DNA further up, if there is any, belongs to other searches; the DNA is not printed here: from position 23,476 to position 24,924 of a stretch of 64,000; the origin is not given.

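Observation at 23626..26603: Split flavocytochrome-like pair: Tat-exported FRD/SDH-type flavoprotein plus secreted CXXCH Ig-repeat protein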

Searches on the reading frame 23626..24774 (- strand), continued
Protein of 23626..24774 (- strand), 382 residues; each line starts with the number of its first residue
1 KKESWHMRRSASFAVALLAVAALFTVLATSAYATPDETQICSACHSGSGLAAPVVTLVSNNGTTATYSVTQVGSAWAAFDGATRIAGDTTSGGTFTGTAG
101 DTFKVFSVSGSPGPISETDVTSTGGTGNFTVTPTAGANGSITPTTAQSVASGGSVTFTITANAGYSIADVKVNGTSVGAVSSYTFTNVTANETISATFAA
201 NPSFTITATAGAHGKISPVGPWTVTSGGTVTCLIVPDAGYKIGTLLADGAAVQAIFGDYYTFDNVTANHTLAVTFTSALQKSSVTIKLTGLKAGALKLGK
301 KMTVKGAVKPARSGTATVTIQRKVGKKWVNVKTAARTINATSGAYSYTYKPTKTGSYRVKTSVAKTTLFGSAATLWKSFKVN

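Call 71: fold_search(model_id=the predicted structure, library=pdb)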
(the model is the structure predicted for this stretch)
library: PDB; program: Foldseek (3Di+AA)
matches with E <= 10: 1876; with E <= 0.001: 49
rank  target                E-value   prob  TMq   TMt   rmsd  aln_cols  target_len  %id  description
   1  9fly_A                1.3e-06  1.00  0.24  0.14  15.2       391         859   11  CryoEM structure of the base (4151-5009) in the grappling hook protein A (GhpA) in the bacterium Aureispira sp. CCB-QB (released 2024-10-16)
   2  9flv_A                4.4e-06  1.00  0.21  0.20  15.1       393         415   12  CryoEM structure of the fragment-5 (2393-2807) in the grappling hook protein A (GhpA) in the bacterium Aureispira sp.  (released 2024-10-16)
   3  9flu_A                6.0e-06  1.00  0.21  0.23  15.8       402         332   13  CryoEM structure of the fragment-1 (3402-3733) in the grappling hook protein A (GhpA) in the bacterium Aureispira sp.  (released 2024-10-16)
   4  8k53_A                9.0e-06  1.00  0.20  0.11  26.2       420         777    9  Structure of the Dimeric Human CNTN2 Ig 1-6-FNIII 1-2 Domain in an Asymmetric State (released 2023-12-06)
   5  9qk2_F                1.2e-05  1.00  0.22  0.13  32.0       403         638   11  Structure of the Complement classical and lectin pathway C3 convertase in complex with substrate C3 (released 2025-12-24)
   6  8a0y_A                1.8e-05  0.98  0.17  0.12  26.4       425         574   10  Crystal structure of mouse contactin 2 immunoglobulin domains (released 2023-11-01)
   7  5i5k_A                2.0e-05  1.00  0.22  0.07  40.3       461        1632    9  Structure of complement C5 in complex with eculizumab (released 2016-03-16)
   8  5a42                  2.0e-05  1.00  0.20  0.05  27.8       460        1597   10  Cryo-EM single particle 3D reconstruction of the native conformation of E. coli alpha-2-macroglobulin (ECAM) (released 2015-07-29)
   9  8b0g_A                3.4e-05  1.00  0.24  0.08  40.5       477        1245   10  2C9, C5b9-CD59 structure (released 2023-02-22)
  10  6ehg_A                3.6e-05  1.00  0.22  0.13  32.9       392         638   11  complement component C3b in complex with a nanobody (released 2018-02-14)
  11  9fls_A                3.6e-05  0.98  0.19  0.20  16.2       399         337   13  CryoEM structure of the fragment-3 (2061-2397) in the grappling hook protein A (GhpA) in the bacterium Aureispira sp.  (released 2024-10-16)
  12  4u48                  4.2e-05  0.99  0.21  0.06  44.3       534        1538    9  Crystal structure of Salmonella alpha-2-macroglobulin (released 2014-09-17)
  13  6ru5_A                4.6e-05  0.99  0.20  0.12  33.0       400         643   11  human complement C3 in complex with the hC3Nb1 nanobody (released 2019-08-21)
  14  7qiv_A                4.9e-05  1.00  0.23  0.14  33.4       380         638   11  Structure of human C3b in complex with the EWE nanobody (released 2022-02-16)
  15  3prx_A                4.9e-05  1.00  0.23  0.06  40.7       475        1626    9  Structure of Complement C5 in Complex with CVF and SSL7 (released 2011-01-19)
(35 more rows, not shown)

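Call 73: find_related_loci(query=A1, collection=metagenome_contigs, flank=10000)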
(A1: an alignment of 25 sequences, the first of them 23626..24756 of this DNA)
Query A1 (376 aa) in metagenome_contigs; peptide patterns used: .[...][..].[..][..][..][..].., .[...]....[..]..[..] (x = any residue, [..] = any of these).
86 stretches matched a pattern; 4 encode a relative of the query (tblastn E <= 1e-3); 4 distinct loci.
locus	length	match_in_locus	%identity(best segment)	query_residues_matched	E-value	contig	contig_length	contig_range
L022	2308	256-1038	65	32-375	6e-62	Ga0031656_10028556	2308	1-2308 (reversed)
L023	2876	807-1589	65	32-375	3e-61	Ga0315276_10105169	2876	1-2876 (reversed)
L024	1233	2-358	64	258-376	2e-43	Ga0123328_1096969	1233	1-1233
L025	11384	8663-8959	44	275-375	4e-15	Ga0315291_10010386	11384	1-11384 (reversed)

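Call 77: search_protein_families(library=pfam, proteins=[L008:5597-7462:+, L008:2228-3715:-, L008:10061-11368:+, L008:11358-13730:+, L008:9549-10025:-, L008:4235-4837:+, L013:6692-7669:+, L013:926-1783:+, L013:2132-2920:+], max_evalue=0.001)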
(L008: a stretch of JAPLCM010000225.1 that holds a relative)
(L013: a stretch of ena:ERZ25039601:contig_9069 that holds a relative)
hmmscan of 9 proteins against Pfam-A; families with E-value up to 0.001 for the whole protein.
L008:5597-7462:+ (621 aa): 3 families
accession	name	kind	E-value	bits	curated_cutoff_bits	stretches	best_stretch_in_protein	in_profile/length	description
PF07676.18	PD40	-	4.5e-20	71.5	20.9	0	431-447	12-28/38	WD40-like Beta Propeller Repeat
PF00930.27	DPPIV_N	-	0.00017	20.9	22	0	431-447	104-120/354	Dipeptidyl peptidase IV (DPP IV) N-terminal region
PF25174.1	Beta-prop_THOC3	-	0.00049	19.6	305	0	384-620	51-264/272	THOC3 beta-propeller domain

L008:2228-3715:- (495 aa): 1 family
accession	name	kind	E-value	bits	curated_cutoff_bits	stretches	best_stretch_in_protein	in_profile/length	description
PF13620.12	CarboxypepD_reg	-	2e-08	34.9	32.3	1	100-145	2-47/82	Carboxypeptidase regulatory-like domain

L008:10061-11368:+ (435 aa): 2 families
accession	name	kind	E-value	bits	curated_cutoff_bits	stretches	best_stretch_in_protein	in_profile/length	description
PF00762.24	Ferrochelatase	-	1.1e-08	34.9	27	1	120-419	2-315/317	Ferrochelatase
PF01903.22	CbiX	-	3e-06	27.9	22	0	335-413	26-104/106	CbiX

L008:11358-13730:+ (790 aa): 2 families
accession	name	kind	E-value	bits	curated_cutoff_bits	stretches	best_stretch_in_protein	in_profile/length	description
PF01326.24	PPDK_N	-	3.4e-32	112.4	27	1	66-184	100-221/328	Pyruvate phosphate dikinase, AMP/ATP-binding domain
PF00391.29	PEP-utilizers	-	1.4e-19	69.8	23.1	1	698-768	2-72/72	PEP-utilising enzyme, mobile domain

L008:9549-10025:- (158 aa): 1 family
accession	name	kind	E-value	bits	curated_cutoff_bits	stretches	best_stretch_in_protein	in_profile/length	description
PF00872.24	Transposase_mut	-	8.7e-21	74.7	21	1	69-156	286-373/379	Transposase, Mutator family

L008:4235-4837:+ (200 aa): 0 families

L013:6692-7669:+ (325 aa): 0 families

L013:926-1783:+ (285 aa): 1 family
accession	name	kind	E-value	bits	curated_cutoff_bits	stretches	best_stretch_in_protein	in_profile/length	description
PF13240.11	Zn_Ribbon_1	-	0.00016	21.8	25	1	4-24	2-22/23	zinc-ribbon domain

L013:2132-2920:+ (262 aa): 0 families
